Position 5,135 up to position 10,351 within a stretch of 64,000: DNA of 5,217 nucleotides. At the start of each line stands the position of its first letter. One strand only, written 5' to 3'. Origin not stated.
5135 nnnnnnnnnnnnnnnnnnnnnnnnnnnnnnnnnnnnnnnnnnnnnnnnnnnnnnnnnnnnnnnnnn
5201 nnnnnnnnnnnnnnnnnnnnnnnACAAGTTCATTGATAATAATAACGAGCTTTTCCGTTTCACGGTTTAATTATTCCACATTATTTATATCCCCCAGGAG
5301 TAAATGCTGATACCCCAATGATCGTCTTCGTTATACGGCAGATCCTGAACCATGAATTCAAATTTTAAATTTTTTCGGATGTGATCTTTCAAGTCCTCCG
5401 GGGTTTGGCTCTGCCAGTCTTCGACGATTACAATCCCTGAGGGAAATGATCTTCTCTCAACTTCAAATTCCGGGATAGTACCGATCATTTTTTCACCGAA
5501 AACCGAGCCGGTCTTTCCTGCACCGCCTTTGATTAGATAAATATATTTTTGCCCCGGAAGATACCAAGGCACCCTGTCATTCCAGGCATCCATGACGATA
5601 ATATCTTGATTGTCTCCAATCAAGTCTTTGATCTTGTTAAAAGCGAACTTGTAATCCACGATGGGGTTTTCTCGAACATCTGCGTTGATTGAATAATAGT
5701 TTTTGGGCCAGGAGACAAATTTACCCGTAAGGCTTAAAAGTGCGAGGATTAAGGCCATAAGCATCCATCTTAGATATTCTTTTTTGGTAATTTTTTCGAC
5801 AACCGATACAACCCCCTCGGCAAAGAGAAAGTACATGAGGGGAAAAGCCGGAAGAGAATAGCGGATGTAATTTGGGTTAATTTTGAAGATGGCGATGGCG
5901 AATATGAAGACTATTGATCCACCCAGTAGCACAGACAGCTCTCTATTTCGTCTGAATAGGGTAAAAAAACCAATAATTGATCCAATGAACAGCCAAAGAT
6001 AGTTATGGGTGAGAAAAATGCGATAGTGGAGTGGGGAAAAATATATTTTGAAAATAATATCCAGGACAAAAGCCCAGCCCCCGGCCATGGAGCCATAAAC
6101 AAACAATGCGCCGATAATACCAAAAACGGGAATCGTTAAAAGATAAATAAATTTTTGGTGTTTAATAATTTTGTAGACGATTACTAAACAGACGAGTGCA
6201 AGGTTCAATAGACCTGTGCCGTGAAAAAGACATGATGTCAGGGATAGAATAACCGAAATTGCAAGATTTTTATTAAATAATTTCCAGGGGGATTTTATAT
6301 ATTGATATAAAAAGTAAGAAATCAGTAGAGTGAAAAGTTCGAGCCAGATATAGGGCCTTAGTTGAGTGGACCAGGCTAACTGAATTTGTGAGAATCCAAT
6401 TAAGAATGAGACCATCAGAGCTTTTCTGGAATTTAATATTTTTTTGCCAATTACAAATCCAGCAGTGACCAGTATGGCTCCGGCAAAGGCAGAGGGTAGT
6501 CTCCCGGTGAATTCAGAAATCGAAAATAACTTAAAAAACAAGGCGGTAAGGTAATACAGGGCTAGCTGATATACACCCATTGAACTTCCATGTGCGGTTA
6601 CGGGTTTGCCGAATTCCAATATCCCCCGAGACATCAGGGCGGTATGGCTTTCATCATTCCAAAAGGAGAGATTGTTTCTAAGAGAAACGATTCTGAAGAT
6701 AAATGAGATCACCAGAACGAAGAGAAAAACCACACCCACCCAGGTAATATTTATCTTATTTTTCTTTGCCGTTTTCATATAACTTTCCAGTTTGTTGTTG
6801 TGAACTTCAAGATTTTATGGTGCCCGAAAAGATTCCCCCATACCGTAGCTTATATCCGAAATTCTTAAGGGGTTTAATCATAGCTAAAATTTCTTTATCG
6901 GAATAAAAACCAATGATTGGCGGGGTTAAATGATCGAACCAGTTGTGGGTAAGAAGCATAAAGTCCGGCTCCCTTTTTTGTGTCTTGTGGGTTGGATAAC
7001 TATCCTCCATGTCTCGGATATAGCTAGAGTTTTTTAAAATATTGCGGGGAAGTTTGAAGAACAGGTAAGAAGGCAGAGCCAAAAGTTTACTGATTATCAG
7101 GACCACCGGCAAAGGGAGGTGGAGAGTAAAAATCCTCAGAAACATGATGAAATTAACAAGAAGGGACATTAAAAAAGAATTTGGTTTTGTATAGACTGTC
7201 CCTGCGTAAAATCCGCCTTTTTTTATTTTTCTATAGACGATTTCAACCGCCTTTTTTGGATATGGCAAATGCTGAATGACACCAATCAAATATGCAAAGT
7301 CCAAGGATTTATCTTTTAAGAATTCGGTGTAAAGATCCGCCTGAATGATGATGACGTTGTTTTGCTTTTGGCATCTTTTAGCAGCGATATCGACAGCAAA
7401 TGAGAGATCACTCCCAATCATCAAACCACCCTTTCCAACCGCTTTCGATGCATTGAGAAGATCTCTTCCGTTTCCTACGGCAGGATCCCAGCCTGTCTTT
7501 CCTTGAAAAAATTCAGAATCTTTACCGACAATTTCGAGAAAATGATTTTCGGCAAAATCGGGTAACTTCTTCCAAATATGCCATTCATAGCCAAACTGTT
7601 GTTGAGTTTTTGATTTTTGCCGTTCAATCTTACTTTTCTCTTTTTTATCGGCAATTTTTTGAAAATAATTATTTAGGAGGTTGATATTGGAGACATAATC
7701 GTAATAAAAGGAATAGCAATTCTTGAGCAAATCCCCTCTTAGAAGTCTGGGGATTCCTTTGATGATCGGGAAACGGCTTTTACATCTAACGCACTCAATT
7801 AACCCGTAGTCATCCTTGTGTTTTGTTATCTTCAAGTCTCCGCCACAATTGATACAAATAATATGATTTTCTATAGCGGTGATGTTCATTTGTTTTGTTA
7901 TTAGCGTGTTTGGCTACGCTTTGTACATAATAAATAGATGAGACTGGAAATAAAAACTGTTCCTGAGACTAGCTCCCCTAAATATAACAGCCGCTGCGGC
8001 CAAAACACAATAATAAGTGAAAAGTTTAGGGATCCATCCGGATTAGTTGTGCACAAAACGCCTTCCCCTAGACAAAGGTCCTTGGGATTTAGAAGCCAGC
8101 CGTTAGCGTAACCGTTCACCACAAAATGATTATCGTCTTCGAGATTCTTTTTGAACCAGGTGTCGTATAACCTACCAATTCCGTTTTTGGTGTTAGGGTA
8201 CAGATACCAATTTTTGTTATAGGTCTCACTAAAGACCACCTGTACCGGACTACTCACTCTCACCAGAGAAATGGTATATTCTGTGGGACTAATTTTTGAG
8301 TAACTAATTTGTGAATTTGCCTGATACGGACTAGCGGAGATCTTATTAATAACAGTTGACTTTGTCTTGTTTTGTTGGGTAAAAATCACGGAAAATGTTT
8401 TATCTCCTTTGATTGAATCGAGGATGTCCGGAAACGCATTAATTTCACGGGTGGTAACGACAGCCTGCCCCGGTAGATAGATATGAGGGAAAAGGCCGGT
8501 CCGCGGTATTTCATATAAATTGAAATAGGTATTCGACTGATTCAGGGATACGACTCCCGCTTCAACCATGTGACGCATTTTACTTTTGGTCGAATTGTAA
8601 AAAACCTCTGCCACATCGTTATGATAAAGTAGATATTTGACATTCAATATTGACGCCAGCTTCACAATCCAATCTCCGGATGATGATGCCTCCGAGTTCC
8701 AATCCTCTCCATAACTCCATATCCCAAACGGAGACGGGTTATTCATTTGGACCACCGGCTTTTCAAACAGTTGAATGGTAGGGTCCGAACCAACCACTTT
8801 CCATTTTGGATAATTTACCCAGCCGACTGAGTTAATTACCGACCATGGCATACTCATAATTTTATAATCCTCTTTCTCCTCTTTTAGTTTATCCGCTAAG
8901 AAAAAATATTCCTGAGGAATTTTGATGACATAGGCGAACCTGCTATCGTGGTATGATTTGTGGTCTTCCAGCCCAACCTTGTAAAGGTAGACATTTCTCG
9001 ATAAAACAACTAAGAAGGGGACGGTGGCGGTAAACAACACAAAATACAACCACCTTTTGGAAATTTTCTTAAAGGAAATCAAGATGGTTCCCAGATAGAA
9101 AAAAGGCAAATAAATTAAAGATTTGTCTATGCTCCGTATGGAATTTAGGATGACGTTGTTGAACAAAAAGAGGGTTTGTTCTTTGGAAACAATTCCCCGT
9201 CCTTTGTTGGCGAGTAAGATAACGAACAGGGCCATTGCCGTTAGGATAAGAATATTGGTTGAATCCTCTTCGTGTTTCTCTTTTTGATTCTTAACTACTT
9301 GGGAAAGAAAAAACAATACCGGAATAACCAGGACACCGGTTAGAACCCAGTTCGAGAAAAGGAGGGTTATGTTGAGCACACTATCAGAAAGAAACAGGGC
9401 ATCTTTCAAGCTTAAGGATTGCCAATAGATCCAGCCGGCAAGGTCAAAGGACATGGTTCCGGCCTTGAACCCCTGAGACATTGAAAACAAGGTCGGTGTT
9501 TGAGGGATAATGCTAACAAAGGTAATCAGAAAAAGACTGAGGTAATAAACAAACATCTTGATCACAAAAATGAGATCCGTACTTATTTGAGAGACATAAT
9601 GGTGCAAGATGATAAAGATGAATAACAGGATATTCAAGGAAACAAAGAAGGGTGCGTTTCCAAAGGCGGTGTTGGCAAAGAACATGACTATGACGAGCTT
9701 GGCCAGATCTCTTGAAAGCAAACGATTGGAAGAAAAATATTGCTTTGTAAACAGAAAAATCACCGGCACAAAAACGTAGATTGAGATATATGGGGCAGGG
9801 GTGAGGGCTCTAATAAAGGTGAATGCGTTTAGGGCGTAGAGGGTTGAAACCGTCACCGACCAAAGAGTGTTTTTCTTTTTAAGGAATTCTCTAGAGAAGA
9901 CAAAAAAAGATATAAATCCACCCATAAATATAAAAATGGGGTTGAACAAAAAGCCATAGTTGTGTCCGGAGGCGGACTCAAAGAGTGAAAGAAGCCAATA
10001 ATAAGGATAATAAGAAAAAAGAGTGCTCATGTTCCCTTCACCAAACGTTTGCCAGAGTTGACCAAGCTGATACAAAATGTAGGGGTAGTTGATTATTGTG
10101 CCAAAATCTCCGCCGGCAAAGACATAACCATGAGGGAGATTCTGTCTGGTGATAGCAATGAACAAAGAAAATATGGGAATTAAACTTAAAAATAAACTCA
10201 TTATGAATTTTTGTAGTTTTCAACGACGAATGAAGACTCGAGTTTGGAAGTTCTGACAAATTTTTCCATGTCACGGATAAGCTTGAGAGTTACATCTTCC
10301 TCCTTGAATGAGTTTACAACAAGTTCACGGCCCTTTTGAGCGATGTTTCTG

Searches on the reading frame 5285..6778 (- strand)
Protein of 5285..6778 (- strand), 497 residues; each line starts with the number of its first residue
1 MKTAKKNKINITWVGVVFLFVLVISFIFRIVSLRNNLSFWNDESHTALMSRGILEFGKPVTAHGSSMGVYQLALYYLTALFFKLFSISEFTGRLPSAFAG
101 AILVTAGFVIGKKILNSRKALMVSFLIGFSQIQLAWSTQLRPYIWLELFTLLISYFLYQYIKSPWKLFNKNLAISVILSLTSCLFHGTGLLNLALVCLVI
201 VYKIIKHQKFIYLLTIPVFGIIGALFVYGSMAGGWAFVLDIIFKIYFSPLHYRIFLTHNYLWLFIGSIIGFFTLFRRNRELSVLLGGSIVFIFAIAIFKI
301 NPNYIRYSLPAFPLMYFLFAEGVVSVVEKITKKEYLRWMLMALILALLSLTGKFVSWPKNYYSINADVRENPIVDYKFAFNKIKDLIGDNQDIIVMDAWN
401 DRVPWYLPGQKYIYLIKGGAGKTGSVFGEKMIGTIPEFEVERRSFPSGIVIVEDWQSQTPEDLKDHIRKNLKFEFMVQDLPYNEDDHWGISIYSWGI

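Call 10: search_protein_families(library=pfam, proteins=[window:5285-6778:-], max_evalue=0.001)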
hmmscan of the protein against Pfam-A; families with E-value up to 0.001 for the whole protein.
window:5285-6778:- (497 aa): 1 family
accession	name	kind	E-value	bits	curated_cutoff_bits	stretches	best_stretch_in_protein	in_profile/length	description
PF13231.12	PMT_2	-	1.8e-05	25.4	26.1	1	74-207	6-140/160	Dolichyl-phosphate-mannose-protein mannosyltransferase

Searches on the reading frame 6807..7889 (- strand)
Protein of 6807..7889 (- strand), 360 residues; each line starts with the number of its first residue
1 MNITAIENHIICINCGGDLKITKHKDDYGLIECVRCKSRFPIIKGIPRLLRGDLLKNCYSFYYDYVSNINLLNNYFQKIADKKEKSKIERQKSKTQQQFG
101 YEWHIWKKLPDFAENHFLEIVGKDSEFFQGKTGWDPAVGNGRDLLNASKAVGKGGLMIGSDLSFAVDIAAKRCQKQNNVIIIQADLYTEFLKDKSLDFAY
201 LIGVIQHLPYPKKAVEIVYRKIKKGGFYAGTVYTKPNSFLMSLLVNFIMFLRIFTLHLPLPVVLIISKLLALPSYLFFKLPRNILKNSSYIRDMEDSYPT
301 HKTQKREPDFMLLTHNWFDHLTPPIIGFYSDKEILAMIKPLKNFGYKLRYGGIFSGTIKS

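Call 10: search_protein_families(library=pfam, proteins=[window:6807-7889:-], max_evalue=0.001)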
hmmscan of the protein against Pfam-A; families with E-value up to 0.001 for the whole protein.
window:6807-7889:- (360 aa): 4 families
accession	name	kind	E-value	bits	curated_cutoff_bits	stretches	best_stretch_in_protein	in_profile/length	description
PF08241.18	Methyltransf_11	-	1.7e-09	38.7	21.2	1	135-228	2-93/95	Methyltransferase domain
PF13649.12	Methyltransf_25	-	9.5e-07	29.9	27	1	135-226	3-97/97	Methyltransferase domain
PF13847.12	Methyltransf_31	-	9.8e-05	22.5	27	1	134-228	8-107/145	Methyltransferase domain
PF08242.18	Methyltransf_12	-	0.00016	22.8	30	1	139-227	6-97/98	Methyltransferase domain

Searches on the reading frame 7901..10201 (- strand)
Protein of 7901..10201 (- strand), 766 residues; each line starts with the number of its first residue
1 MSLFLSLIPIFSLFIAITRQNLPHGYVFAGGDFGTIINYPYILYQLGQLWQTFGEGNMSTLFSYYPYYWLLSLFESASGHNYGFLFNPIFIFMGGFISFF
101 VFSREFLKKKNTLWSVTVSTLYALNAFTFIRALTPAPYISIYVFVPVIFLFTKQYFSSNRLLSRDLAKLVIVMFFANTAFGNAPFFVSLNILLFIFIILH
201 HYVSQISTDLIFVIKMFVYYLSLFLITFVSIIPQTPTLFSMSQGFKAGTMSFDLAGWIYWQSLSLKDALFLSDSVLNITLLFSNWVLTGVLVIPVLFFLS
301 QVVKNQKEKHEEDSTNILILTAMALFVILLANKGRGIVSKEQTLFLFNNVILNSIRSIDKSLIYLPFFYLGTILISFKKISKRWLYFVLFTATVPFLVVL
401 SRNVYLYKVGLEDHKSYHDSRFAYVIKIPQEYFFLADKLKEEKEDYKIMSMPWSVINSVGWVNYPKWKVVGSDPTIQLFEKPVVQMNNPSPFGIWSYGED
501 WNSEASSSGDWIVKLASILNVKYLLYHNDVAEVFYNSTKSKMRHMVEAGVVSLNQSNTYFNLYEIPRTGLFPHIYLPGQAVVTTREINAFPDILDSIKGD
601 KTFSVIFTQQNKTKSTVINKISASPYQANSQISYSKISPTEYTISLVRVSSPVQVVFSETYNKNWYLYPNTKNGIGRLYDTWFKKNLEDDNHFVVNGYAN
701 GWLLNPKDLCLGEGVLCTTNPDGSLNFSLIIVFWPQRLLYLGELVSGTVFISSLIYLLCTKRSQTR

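Call 10: search_protein_families(library=pfam, proteins=[window:7901-10201:-], max_evalue=0.001)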
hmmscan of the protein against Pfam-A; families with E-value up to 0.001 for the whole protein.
window:7901-10201:- (766 aa): 0 families

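Call 69: search_protein_families(library=pfam, proteins=[window:7901-10201:-], max_evalue=1)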
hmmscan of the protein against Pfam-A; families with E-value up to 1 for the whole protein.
window:7901-10201:- (766 aa): 1 family
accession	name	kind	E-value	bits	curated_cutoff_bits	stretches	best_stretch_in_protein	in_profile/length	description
PF21161.3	P2R3B_EF-hand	-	0.17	12.2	27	1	66-90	29-53/60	P2R3B, EF-hand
